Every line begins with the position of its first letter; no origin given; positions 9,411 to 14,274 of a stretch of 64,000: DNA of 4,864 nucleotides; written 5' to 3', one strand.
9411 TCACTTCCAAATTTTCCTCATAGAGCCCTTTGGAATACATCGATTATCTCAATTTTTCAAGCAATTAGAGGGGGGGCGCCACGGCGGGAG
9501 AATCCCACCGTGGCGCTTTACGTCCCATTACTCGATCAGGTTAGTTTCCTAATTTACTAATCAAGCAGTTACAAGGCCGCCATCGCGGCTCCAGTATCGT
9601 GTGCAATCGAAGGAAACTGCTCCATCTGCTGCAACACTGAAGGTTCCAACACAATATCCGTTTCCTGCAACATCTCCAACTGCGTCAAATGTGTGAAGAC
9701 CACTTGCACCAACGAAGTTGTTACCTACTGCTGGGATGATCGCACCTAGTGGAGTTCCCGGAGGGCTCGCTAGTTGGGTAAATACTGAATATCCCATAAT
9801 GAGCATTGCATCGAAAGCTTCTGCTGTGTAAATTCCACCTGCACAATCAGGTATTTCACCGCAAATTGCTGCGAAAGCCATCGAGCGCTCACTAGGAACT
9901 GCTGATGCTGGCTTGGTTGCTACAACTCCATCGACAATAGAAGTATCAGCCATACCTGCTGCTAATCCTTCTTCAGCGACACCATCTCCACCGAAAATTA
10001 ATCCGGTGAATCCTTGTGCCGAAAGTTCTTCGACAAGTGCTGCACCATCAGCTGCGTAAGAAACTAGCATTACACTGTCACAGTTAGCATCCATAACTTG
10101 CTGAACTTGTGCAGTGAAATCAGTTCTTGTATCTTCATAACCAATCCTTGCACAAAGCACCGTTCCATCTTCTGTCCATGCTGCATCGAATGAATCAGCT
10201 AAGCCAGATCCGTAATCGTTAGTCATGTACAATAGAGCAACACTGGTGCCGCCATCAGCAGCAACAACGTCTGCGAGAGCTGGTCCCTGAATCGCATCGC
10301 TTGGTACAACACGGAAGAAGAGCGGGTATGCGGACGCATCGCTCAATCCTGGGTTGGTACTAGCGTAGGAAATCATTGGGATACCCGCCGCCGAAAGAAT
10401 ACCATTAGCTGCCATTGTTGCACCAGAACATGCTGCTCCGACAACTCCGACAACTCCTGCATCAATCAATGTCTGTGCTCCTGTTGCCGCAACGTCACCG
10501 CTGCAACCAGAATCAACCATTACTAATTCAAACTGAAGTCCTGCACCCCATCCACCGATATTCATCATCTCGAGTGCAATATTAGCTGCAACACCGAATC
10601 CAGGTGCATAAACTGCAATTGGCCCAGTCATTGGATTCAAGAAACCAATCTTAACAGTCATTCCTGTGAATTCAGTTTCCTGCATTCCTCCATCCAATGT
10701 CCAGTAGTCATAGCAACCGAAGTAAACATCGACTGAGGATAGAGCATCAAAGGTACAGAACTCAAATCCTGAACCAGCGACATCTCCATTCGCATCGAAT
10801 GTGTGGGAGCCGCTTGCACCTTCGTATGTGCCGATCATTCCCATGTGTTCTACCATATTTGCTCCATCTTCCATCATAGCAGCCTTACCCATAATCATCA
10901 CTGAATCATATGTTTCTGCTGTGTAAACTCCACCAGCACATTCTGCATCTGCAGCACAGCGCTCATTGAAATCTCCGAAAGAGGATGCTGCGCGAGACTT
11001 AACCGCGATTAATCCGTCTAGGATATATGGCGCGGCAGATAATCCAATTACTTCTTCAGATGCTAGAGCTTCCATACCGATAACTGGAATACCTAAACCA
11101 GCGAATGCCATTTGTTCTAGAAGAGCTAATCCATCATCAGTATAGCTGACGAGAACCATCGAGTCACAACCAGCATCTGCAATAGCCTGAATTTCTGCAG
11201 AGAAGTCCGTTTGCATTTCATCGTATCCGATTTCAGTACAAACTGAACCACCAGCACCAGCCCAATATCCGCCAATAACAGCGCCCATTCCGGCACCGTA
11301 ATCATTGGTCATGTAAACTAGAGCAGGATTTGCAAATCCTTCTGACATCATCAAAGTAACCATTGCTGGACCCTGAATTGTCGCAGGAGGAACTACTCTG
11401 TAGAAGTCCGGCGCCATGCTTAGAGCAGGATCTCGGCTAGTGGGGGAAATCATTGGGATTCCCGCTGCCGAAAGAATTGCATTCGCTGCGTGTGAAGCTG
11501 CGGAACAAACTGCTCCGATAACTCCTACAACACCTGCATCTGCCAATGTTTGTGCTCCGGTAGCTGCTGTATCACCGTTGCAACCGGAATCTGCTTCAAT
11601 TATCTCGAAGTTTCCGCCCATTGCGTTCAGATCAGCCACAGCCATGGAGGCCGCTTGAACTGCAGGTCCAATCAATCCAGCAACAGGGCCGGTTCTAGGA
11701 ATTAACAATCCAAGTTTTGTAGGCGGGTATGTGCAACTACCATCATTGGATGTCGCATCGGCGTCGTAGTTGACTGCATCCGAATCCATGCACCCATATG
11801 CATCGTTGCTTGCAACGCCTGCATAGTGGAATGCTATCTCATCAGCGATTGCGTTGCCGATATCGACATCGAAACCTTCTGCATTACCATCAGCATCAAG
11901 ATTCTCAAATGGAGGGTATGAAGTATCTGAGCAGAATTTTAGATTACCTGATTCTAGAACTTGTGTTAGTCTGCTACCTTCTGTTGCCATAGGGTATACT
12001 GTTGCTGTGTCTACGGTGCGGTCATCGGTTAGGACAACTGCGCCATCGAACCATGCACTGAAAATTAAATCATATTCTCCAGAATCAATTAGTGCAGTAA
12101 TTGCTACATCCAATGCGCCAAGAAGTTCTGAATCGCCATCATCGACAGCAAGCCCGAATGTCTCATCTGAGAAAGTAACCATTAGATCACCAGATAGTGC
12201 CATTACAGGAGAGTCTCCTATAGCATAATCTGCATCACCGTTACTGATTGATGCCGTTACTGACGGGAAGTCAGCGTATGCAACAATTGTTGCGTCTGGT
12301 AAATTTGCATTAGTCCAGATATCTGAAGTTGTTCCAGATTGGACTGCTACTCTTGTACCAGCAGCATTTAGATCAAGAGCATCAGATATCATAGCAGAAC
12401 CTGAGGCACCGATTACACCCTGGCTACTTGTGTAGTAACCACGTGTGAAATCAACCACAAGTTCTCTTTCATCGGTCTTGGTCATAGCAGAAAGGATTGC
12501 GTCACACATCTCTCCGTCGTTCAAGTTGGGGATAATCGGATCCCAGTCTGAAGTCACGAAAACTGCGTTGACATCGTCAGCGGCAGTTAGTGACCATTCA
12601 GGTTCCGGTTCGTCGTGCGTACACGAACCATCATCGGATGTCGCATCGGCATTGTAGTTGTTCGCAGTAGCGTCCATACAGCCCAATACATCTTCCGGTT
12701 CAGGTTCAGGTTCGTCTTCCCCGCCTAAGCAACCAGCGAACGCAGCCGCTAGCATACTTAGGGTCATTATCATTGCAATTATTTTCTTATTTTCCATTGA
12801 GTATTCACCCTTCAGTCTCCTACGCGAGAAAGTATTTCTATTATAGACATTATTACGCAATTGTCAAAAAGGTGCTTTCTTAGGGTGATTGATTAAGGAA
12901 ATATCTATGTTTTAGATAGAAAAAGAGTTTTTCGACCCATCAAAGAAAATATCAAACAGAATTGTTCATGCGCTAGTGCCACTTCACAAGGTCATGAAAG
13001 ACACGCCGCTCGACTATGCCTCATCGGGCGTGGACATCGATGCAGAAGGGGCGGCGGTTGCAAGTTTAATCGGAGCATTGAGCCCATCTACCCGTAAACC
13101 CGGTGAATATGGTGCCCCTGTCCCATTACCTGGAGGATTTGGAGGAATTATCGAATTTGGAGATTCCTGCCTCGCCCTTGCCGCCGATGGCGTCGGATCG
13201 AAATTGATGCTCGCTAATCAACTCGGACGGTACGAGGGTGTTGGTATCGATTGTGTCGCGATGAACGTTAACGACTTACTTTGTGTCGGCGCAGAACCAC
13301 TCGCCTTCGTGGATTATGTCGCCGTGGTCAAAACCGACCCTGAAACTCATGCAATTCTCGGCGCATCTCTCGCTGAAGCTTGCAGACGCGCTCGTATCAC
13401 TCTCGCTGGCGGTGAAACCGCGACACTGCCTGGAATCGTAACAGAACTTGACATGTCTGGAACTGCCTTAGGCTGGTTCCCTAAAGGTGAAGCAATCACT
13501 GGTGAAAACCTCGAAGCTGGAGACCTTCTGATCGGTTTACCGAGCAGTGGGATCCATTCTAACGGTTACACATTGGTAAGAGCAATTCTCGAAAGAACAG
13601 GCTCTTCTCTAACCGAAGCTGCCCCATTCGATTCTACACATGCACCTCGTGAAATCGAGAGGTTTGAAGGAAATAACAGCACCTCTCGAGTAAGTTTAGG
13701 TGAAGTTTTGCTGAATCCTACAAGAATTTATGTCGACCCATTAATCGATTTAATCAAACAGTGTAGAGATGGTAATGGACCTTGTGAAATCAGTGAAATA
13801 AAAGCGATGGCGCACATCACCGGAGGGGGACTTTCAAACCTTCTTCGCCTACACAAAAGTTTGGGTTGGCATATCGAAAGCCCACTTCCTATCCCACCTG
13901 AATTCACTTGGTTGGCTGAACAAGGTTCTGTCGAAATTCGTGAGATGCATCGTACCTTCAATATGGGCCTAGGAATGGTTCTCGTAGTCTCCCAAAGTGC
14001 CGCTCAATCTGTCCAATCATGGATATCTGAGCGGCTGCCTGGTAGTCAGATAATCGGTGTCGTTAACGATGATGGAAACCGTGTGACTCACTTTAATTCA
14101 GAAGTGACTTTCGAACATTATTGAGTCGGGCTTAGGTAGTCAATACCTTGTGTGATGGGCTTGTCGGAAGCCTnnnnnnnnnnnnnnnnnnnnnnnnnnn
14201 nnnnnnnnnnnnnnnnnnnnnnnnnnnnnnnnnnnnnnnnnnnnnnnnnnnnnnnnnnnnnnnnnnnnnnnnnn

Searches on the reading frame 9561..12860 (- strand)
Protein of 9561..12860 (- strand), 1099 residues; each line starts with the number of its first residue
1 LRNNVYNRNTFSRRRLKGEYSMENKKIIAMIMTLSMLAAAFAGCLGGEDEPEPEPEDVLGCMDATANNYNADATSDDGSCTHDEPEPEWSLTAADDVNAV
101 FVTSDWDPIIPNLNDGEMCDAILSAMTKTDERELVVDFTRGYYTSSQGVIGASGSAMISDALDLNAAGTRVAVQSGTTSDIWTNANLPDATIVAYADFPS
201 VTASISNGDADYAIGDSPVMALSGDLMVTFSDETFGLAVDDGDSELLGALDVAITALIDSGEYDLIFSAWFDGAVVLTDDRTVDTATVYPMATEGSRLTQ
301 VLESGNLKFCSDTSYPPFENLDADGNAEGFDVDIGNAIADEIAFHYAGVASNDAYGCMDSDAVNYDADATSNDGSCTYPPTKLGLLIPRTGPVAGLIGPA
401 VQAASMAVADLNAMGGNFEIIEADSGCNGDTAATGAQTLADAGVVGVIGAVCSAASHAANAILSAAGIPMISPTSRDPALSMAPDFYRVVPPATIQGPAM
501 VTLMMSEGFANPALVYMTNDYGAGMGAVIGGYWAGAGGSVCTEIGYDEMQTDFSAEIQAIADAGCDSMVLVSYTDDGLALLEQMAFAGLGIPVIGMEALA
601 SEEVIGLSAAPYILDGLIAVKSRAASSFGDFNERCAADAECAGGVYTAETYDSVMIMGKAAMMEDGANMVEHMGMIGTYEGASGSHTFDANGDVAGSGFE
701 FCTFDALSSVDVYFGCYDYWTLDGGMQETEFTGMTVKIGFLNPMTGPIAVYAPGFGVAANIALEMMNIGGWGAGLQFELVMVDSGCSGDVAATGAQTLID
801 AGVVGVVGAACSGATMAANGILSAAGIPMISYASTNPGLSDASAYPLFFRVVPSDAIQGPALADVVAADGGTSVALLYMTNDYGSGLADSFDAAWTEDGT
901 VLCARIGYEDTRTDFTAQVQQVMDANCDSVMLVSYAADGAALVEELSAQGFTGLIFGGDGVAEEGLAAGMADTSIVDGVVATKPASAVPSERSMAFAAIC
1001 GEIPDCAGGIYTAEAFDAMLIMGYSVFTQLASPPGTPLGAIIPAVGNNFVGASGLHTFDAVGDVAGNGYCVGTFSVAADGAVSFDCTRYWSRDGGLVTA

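Call 39: search_protein_families(library=pfam, proteins=[window:9561-12860:-], max_evalue=0.0001)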
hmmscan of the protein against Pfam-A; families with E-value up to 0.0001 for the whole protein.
window:9561-12860:- (1099 aa): 5 families
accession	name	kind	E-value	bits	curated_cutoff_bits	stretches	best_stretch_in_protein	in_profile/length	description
PF13458.12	Peripla_BP_6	-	2.2e-78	264.8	31.7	2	735-998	1-263/343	Periplasmic binding protein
PF01094.35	ANF_receptor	-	2.8e-56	191.5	25.4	2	758-953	5-204/353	Receptor family ligand binding region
PF00497.25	SBP_bac_3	-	8.4e-25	87.5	26.4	2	97-272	38-131/132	Bacterial extracellular solute-binding proteins, family 3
PF13433.12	Peripla_BP_5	-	5.6e-08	32.7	27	0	382-605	2-231/363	Periplasmic binding protein domain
PF10613.14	Lig_chan-Glu_bd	-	6e-07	30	30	0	103-148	64-108/115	Ligated ion channel L-glutamate- and glycine-binding site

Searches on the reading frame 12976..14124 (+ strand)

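Call 39: search_protein_families(library=pfam, proteins=[window:12976-14124:+], max_evalue=0.0001)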
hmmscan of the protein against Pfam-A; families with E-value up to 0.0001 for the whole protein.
window:12976-14124:+ (382 aa): 2 families
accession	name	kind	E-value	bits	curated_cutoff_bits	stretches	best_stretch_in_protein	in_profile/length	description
PF02769.27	AIRS_C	-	1.6e-22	80.8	23.1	1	180-368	1-150/156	AIR synthase related protein, C-terminal domain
PF00586.29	AIRS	-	1.8e-20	73.9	24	1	58-167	6-111/112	AIR synthase related protein, N-terminal domain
